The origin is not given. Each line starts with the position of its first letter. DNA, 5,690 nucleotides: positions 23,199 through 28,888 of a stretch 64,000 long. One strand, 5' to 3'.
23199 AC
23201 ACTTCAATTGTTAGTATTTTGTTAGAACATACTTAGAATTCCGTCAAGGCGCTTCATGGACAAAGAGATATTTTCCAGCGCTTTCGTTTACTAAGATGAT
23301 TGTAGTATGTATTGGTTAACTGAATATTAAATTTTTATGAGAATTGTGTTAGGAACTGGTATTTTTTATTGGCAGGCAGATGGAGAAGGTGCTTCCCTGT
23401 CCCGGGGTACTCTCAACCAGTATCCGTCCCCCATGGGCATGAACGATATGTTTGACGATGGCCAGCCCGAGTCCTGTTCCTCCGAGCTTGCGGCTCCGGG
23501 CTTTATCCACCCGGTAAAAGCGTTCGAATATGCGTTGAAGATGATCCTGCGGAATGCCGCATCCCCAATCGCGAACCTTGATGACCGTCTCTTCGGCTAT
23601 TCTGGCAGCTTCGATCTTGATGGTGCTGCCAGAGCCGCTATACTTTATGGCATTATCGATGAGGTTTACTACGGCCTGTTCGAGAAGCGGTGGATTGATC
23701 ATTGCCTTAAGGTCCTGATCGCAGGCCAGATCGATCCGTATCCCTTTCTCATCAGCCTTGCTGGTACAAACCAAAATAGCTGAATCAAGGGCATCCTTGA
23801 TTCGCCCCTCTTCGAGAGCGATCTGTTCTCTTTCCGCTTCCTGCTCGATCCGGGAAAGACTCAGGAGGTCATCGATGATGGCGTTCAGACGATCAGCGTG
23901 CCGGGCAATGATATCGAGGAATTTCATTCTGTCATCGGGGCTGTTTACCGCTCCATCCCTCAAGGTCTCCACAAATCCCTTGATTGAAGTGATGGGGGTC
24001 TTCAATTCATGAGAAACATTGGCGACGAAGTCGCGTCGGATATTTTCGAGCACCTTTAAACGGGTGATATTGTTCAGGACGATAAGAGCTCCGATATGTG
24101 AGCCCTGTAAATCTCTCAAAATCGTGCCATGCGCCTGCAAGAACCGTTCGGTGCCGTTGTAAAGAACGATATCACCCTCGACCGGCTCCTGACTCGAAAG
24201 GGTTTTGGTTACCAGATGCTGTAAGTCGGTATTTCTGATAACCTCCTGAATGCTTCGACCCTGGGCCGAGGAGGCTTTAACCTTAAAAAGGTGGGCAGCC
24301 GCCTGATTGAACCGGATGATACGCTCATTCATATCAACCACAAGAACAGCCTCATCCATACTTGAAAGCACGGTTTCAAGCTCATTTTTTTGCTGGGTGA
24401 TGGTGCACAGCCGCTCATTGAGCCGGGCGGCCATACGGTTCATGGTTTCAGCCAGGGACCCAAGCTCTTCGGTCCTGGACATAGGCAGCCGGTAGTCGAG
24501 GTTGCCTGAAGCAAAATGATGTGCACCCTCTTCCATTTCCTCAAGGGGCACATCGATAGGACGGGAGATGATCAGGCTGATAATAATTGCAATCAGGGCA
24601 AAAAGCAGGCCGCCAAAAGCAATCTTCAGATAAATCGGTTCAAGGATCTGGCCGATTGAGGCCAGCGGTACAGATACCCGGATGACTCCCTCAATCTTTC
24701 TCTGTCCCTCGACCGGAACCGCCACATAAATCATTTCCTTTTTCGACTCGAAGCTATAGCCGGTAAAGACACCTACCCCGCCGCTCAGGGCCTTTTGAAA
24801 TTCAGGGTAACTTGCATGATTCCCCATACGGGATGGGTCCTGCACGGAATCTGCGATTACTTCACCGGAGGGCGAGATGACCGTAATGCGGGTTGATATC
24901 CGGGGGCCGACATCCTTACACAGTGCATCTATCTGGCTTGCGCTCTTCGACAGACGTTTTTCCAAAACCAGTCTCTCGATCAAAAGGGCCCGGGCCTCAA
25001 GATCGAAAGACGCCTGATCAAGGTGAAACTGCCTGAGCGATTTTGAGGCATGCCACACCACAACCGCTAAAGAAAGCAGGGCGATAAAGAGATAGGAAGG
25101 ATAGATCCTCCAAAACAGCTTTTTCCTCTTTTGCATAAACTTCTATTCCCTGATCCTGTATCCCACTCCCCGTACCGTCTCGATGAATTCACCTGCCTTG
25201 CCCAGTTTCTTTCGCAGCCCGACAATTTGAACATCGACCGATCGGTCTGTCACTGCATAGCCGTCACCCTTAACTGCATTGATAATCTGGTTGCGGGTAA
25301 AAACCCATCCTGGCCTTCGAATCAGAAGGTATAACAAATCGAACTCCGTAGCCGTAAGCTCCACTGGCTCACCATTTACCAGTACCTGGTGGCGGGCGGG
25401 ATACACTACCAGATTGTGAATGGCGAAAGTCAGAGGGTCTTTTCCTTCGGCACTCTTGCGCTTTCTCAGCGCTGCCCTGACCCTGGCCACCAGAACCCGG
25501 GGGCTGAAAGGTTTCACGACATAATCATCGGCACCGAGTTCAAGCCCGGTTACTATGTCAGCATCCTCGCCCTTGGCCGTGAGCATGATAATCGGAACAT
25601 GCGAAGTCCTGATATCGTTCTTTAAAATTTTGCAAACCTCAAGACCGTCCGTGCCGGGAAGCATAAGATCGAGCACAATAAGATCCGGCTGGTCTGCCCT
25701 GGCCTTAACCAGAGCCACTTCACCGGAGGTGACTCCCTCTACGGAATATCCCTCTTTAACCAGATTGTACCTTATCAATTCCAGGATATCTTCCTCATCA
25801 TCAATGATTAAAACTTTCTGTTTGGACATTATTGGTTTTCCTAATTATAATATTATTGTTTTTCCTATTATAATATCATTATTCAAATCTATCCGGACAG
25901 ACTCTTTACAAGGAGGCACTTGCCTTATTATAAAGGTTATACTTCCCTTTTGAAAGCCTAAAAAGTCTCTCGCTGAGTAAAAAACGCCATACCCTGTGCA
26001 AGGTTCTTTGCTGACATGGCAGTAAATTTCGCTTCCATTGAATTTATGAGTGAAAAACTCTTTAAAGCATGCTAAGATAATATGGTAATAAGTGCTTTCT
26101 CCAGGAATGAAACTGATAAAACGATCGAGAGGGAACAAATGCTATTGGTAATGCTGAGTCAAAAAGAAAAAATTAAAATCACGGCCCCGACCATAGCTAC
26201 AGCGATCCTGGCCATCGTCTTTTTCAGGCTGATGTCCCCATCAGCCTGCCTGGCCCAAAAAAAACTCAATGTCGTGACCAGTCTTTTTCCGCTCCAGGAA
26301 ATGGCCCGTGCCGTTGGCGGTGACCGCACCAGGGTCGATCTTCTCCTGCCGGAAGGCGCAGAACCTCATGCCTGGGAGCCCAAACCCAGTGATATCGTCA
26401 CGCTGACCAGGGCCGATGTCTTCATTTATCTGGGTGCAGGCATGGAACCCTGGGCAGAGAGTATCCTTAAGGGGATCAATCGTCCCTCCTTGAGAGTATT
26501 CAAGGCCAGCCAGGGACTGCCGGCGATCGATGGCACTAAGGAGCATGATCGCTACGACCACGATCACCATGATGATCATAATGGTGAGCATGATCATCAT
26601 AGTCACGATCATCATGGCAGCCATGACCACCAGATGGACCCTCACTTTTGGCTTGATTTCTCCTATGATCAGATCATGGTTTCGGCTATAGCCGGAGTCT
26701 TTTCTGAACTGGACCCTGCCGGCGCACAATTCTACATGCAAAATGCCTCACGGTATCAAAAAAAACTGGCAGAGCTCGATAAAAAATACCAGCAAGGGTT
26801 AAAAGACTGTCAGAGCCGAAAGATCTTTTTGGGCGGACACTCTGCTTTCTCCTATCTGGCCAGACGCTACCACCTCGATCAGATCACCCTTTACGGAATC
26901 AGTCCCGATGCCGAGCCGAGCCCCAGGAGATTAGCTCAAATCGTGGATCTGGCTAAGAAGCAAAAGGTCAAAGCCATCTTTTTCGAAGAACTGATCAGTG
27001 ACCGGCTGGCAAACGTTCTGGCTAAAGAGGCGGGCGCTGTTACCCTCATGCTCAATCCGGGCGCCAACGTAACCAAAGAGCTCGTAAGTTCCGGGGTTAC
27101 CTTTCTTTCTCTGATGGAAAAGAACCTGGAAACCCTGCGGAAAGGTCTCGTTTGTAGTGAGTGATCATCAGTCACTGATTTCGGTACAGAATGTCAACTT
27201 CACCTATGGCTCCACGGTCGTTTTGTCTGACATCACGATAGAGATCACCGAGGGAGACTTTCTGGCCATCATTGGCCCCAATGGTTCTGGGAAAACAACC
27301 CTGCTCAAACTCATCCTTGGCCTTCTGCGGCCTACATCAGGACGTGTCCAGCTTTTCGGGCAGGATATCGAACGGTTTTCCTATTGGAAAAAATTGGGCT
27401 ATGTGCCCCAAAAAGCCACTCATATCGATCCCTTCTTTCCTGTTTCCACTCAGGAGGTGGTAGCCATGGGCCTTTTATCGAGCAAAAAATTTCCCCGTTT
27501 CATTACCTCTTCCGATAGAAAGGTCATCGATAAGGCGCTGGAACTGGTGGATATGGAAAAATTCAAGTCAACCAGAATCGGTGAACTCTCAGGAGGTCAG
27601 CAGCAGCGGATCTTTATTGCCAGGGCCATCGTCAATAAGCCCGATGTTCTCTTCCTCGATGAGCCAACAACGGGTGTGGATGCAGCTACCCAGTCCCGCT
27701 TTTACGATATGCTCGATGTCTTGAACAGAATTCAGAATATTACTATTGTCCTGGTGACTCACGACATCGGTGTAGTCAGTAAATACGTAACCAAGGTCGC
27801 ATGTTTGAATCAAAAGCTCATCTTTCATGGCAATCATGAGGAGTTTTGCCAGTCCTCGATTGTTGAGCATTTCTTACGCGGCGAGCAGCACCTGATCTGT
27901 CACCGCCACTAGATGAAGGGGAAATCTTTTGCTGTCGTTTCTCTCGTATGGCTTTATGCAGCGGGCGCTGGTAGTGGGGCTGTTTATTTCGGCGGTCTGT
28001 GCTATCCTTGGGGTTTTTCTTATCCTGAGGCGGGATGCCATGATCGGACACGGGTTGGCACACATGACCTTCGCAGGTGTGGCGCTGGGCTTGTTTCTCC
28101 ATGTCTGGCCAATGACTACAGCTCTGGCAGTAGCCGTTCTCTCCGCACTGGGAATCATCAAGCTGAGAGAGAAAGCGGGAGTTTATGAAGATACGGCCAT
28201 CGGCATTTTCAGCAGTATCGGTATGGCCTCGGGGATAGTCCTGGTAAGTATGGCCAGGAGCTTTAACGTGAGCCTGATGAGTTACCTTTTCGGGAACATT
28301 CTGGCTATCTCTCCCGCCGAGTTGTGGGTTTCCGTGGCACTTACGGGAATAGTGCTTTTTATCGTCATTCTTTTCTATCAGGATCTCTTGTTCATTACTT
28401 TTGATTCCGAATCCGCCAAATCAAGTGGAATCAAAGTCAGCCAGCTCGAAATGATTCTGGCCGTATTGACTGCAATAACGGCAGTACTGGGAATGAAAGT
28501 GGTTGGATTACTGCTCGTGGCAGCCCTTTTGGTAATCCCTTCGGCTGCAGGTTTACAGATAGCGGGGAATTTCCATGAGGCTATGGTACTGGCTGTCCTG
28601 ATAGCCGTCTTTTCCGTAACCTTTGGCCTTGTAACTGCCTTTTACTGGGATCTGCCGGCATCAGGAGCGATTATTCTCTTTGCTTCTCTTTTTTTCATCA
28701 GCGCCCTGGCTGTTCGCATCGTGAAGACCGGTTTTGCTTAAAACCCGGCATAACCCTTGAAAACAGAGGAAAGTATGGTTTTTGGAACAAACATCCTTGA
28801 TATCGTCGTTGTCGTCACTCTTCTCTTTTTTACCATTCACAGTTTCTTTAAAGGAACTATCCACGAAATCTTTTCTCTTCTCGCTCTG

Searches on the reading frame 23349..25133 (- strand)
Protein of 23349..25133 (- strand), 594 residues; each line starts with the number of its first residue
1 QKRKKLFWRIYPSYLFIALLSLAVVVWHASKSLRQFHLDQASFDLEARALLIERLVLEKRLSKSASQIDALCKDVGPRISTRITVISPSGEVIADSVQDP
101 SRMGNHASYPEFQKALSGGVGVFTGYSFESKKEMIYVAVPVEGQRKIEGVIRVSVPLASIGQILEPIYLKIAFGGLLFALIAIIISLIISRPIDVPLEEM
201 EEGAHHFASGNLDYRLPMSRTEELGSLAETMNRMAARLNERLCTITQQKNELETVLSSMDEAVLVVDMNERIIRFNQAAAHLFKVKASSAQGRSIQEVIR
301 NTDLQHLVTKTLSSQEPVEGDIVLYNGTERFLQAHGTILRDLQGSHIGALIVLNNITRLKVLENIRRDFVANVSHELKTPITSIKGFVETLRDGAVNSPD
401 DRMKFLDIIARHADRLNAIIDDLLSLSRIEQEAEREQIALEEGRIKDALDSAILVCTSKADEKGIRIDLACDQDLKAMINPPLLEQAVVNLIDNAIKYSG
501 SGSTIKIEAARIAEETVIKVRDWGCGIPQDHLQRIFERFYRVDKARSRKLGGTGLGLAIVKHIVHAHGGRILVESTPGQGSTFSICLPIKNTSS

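Call 14: search_protein_families(library=pfam, proteins=[window:23349-25133:-], max_evalue=0.001)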
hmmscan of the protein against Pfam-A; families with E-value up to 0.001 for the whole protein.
window:23349-25133:- (594 aa): 12 families
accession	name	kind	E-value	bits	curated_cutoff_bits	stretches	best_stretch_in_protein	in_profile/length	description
PF02518.31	HATPase_c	-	6e-32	110.8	26.4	1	481-590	3-110/111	Histidine kinase-, DNA gyrase B-, and HSP90-like ATPase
PF00512.31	HisKA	-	6.7e-23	81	26.9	1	366-432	2-66/66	His Kinase A (phospho-acceptor) domain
PF00672.30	HAMP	-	1e-11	45.4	25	1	196-240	9-53/53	HAMP domain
PF08448.16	PAS_4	-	3.7e-11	43.7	23.1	1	256-359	1-108/110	PAS fold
PF00989.32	PAS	-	1.5e-10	41.6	22.6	1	251-355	2-112/113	PAS fold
PF13188.13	PAS_8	-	3.9e-07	30.2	21.8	1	252-304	3-52/65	PAS domain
PF13426.13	PAS_9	-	4.4e-07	30.6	27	1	261-357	2-102/103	PAS domain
PF16736.11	sCache_like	-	2.2e-06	28.4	27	1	54-156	20-117/117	Single Cache-like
PF13596.12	PAS_10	-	3.8e-06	27.9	22.1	1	252-357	1-106/106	PAS domain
PF02743.24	dCache_1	-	1.8e-05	24.9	45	1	83-165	71-160/240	Cache domain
PF13589.12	HATPase_c_3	-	6.1e-05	23.5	25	1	484-557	3-77/137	Histidine kinase-, DNA gyrase B-, and HSP90-like ATPase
PF12860.13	PAS_7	-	0.00074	20.1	27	0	256-303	1-49/115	PAS fold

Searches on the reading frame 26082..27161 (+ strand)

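Call 14: search_protein_families(library=pfam, proteins=[window:26082-27161:+], max_evalue=0.001)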
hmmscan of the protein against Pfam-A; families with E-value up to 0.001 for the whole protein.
window:26082-27161:+ (360 aa): 1 family
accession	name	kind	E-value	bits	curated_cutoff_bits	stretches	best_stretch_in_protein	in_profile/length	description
PF01297.22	ZnuA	-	8.5e-83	278.3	29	1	64-354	1-262/263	Zinc-uptake complex component A periplasmic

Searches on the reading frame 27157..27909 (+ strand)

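Call 14: search_protein_families(library=pfam, proteins=[window:27157-27909:+], max_evalue=0.001)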
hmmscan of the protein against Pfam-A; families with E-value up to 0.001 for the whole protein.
window:27157-27909:+ (251 aa): 8 families
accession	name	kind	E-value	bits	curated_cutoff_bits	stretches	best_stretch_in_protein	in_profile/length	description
PF00005.33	ABC_tran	-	1.2e-35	123.5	25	1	23-172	1-137/137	ABC transporter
PF13304.12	AAA_21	-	1.7e-15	58.3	27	2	115-207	209-303/304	AAA domain, putative AbiEii toxin, Type IV TA system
PF02463.25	SMC_N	-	2.2e-05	24.5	40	1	32-208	23-203/220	RecF/RecN/SMC N terminal domain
PF13175.12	AAA_15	-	4.7e-05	23.6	32.1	1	23-60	14-50/374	AAA ATPase domain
PF13555.12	AAA_29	-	0.00014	21.9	27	1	27-61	16-50/61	P-loop containing region of AAA domain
PF00004.35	AAA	-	0.00018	22.4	21.2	0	38-209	3-116/131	ATPase family associated with various cellular activities (AAA)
PF13476.12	AAA_23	-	0.00033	21.8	27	1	24-54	11-40/201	AAA domain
PF13401.12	AAA_22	-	0.00078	20.2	27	0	34-64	6-39/130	AAA domain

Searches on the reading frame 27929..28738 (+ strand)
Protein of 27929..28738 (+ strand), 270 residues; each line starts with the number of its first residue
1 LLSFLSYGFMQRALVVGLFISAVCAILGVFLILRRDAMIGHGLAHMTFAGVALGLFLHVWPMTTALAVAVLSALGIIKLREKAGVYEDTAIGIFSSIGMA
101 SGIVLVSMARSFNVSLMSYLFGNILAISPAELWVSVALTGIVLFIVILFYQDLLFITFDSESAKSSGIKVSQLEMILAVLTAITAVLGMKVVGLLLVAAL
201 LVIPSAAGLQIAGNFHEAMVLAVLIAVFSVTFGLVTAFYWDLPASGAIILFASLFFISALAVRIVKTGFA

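Call 14: search_protein_families(library=pfam, proteins=[window:27929-28738:+], max_evalue=0.001)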
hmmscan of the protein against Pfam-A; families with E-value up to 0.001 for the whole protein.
window:27929-28738:+ (270 aa): 2 families
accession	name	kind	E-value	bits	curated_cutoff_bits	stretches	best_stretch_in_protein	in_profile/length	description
PF00950.22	ABC-3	-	4.4e-69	233.3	20.1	1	7-262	2-257/258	ABC 3 transport family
PF01032.23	FecCD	-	4.1e-06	26.5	26.5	1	48-258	88-307/311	FecCD transport family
